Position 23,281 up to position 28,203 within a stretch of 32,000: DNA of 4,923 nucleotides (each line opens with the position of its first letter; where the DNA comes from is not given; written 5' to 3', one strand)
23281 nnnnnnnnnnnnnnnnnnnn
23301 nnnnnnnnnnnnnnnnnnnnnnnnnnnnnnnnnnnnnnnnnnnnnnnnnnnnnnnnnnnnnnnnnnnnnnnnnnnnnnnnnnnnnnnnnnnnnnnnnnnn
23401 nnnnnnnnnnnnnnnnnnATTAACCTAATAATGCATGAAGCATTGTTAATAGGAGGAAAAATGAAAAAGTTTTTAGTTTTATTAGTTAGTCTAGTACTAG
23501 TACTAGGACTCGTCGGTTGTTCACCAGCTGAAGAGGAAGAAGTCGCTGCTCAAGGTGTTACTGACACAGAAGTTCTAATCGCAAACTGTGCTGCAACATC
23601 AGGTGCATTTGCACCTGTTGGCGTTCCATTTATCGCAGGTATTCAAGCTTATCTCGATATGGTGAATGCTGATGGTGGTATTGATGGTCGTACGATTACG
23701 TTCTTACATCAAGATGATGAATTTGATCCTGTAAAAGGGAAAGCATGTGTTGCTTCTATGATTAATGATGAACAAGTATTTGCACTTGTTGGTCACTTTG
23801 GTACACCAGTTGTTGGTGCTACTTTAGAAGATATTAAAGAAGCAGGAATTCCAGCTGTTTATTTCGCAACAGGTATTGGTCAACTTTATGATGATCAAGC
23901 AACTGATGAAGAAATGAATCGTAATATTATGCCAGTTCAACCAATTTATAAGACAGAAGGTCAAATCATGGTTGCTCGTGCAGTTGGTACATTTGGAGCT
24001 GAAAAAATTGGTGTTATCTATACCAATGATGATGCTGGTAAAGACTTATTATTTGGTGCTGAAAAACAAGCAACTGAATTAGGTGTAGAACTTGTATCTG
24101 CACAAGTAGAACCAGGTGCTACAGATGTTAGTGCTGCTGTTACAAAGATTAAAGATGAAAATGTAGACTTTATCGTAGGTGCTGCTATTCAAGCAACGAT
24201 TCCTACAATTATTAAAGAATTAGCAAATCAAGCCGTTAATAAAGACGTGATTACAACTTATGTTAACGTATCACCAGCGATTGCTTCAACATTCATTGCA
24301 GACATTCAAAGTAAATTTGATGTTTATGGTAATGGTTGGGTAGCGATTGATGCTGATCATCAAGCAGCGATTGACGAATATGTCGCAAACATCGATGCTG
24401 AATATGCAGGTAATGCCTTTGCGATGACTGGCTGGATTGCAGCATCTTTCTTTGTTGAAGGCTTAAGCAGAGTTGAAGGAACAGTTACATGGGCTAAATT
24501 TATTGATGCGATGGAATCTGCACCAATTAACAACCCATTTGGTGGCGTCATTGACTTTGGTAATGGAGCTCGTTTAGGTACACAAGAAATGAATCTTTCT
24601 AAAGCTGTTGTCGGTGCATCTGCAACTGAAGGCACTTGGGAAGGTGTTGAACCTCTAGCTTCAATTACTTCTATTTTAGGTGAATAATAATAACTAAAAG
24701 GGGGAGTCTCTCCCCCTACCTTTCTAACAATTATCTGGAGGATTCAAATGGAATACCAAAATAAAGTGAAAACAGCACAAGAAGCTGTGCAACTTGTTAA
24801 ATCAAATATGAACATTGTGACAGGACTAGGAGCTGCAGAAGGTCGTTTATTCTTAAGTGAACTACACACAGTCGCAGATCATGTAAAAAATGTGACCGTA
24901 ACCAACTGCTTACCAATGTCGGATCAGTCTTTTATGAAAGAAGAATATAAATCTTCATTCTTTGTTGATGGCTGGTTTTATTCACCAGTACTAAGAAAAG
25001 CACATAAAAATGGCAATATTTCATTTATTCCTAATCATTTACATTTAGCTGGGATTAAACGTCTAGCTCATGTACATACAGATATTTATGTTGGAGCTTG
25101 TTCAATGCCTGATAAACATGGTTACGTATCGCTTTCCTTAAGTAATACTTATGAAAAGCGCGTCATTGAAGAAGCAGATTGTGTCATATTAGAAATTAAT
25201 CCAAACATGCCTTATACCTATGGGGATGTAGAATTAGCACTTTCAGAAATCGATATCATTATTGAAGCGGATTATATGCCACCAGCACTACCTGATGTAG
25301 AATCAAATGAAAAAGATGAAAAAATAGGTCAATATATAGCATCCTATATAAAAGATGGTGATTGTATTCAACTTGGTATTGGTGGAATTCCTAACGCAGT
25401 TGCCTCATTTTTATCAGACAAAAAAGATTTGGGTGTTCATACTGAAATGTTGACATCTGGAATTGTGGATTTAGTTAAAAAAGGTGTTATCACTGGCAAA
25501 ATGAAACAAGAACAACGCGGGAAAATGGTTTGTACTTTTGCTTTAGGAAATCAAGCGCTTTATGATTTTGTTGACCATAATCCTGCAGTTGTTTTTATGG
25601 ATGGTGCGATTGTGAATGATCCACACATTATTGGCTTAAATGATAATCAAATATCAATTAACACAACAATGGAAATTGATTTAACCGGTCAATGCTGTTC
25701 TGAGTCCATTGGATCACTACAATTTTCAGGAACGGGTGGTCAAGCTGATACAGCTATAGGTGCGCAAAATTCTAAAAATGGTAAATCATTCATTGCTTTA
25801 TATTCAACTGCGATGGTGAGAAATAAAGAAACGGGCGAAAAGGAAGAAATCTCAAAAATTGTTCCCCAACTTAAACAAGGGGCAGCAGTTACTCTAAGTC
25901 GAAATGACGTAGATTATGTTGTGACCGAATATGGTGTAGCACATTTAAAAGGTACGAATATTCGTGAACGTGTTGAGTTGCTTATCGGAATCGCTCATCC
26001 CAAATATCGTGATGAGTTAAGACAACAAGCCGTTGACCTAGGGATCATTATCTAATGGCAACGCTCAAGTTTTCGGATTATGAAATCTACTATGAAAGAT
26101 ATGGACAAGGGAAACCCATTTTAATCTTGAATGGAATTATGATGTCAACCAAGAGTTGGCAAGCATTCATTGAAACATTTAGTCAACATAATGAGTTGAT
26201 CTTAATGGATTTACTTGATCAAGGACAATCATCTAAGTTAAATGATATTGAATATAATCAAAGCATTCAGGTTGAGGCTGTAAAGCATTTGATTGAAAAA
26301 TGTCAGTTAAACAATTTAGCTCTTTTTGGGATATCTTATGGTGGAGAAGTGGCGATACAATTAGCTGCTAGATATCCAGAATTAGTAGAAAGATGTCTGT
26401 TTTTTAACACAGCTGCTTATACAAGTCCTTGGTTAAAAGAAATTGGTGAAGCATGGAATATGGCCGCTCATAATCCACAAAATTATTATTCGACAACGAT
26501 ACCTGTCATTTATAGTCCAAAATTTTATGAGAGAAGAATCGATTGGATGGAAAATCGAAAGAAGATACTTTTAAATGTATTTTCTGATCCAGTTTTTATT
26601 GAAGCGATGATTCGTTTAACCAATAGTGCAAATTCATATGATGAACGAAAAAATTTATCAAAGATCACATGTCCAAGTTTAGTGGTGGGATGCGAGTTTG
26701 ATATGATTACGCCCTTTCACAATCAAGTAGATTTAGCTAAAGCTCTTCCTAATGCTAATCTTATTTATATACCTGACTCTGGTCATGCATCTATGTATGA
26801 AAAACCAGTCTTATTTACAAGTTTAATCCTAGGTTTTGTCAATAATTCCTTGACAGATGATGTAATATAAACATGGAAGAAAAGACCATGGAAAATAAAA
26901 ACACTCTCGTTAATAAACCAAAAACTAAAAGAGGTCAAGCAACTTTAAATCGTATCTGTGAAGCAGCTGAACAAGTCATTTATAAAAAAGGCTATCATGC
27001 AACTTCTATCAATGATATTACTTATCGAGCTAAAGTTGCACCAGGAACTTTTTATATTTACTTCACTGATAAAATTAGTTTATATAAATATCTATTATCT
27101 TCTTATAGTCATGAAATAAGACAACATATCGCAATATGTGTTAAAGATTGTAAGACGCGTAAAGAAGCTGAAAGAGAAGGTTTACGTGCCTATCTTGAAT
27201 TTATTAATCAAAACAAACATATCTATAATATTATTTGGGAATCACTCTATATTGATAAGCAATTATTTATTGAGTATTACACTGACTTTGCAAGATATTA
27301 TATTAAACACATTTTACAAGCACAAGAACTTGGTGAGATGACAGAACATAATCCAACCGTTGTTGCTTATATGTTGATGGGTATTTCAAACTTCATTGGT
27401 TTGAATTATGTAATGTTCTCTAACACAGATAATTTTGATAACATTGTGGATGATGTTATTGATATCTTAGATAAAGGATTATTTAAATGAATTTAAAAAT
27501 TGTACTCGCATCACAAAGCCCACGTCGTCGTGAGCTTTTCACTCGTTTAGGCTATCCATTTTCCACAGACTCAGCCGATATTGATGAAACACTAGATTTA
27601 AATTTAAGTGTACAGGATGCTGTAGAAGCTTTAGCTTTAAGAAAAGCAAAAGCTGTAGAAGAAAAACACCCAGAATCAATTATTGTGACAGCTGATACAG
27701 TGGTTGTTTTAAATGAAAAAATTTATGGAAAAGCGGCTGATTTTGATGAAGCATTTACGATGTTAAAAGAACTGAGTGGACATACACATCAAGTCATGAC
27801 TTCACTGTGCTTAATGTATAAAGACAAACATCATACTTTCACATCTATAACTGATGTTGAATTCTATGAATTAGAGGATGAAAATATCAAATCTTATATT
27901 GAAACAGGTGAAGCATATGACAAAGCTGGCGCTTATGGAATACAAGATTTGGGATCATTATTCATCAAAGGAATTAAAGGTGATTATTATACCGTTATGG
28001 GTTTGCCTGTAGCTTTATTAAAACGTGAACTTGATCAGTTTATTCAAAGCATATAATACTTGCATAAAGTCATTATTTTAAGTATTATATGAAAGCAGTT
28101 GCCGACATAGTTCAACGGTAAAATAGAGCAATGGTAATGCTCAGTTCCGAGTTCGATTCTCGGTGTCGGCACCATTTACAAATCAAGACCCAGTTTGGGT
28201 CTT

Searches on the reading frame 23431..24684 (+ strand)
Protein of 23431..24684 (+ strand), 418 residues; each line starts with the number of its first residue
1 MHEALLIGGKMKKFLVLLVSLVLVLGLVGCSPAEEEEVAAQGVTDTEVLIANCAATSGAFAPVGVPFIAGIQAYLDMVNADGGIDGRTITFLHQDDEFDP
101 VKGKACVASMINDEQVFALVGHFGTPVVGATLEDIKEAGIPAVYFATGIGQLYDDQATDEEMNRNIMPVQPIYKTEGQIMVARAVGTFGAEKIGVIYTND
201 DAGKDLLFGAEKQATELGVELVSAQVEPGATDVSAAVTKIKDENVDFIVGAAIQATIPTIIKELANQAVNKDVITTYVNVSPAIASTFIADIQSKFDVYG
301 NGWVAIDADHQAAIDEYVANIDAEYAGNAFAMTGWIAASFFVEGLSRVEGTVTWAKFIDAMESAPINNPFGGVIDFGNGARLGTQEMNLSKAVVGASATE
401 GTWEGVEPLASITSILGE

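Call 84: search_protein_families(library=pfam, proteins=[window:23431-24684:+], max_evalue=0.0001)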
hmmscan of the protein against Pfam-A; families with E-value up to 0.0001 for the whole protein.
window:23431-24684:+ (418 aa): 3 families
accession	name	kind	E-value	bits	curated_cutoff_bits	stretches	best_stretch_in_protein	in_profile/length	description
PF13458.12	Peripla_BP_6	-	6.6e-54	184.3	31.7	1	50-390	4-336/343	Periplasmic binding protein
PF01094.35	ANF_receptor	-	4e-07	29.8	25.4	1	75-270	10-203/353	Receptor family ligand binding region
PF13433.12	Peripla_BP_5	-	9.5e-07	28.7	27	0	56-123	9-76/363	Periplasmic binding protein domain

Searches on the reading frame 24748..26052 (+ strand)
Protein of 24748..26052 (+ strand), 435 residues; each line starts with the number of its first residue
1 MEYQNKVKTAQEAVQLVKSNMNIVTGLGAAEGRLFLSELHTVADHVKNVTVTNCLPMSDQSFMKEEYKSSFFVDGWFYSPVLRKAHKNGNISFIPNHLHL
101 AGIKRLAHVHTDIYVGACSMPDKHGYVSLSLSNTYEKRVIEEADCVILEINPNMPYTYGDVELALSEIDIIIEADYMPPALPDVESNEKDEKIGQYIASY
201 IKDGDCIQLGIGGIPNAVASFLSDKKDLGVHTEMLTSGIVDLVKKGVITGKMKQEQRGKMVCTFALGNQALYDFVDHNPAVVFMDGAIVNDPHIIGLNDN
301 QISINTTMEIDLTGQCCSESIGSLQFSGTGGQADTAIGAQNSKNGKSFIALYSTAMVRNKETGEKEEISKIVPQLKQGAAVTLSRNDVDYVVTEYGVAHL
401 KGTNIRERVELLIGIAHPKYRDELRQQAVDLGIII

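Call 84: search_protein_families(library=pfam, proteins=[window:24748-26052:+], max_evalue=0.0001)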
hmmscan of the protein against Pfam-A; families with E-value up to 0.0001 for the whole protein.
window:24748-26052:+ (435 aa): 3 families
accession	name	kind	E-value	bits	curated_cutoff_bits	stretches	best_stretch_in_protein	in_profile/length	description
PF13336.12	AcetylCoA_hyd_C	-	2.6e-59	200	23.7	1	267-428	1-154/154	Acetyl-CoA hydrolase/transferase C-terminal domain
PF02550.21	AcetylCoA_hydro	-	3.1e-14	53.9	24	1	2-179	4-194/198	Acetyl-CoA hydrolase/transferase N-terminal domain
PF00455.28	DeoRC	-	4.4e-07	30.4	31.8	0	189-236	5-52/160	DeoR C terminal sensor domain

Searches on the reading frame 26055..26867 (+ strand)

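Call 84: search_protein_families(library=pfam, proteins=[window:26055-26867:+], max_evalue=0.0001)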
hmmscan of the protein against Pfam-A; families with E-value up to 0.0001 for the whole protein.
window:26055-26867:+ (271 aa): 5 families
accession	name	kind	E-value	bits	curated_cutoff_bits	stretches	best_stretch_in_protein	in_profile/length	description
PF00561.26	Abhydrolase_1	-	1.2e-21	77.9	25.8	1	20-149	1-128/245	alpha/beta hydrolase fold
PF12697.13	Abhydrolase_6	-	1.2e-10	42.9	26.3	1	22-252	1-212/217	Alpha/beta hydrolase family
PF12146.15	Hydrolase_4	-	5.8e-08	32.8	27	1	22-250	7-238/239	Serine aminopeptidase, S33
PF00756.26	Esterase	-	8.2e-05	22.9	22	0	67-136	94-167/251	Putative esterase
PF08386.16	Abhydrolase_4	-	9e-05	23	21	0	196-247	27-76/103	TAP-like protein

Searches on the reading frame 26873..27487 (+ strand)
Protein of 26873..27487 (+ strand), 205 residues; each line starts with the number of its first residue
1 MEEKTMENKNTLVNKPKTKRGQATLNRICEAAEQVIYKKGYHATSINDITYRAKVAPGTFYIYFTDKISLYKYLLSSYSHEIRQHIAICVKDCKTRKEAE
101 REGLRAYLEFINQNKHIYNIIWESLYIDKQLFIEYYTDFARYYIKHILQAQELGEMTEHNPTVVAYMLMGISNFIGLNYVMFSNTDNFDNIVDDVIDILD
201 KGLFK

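Call 84: search_protein_families(library=pfam, proteins=[window:26873-27487:+], max_evalue=0.0001)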
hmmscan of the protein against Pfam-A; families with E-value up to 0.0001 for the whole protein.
window:26873-27487:+ (205 aa): 1 family
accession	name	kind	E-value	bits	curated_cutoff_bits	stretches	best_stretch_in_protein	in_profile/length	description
PF00440.29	TetR_N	-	1.7e-12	47.3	24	1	28-72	1-45/47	Bacterial regulatory proteins, tetR family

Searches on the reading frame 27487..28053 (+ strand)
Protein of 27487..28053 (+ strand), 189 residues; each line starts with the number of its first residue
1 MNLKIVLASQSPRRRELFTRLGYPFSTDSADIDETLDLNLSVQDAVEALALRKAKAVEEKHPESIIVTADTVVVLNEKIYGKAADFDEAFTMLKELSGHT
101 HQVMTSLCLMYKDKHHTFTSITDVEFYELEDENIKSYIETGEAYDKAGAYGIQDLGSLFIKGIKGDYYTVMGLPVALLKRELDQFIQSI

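Call 84: search_protein_families(library=pfam, proteins=[window:27487-28053:+], max_evalue=0.0001)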
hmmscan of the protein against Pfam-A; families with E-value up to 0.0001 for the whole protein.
window:27487-28053:+ (189 aa): 1 family
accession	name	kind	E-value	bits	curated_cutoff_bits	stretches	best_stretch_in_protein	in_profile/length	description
PF02545.19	Maf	-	1.1e-60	204.9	27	1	4-185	1-187/187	Maf-like protein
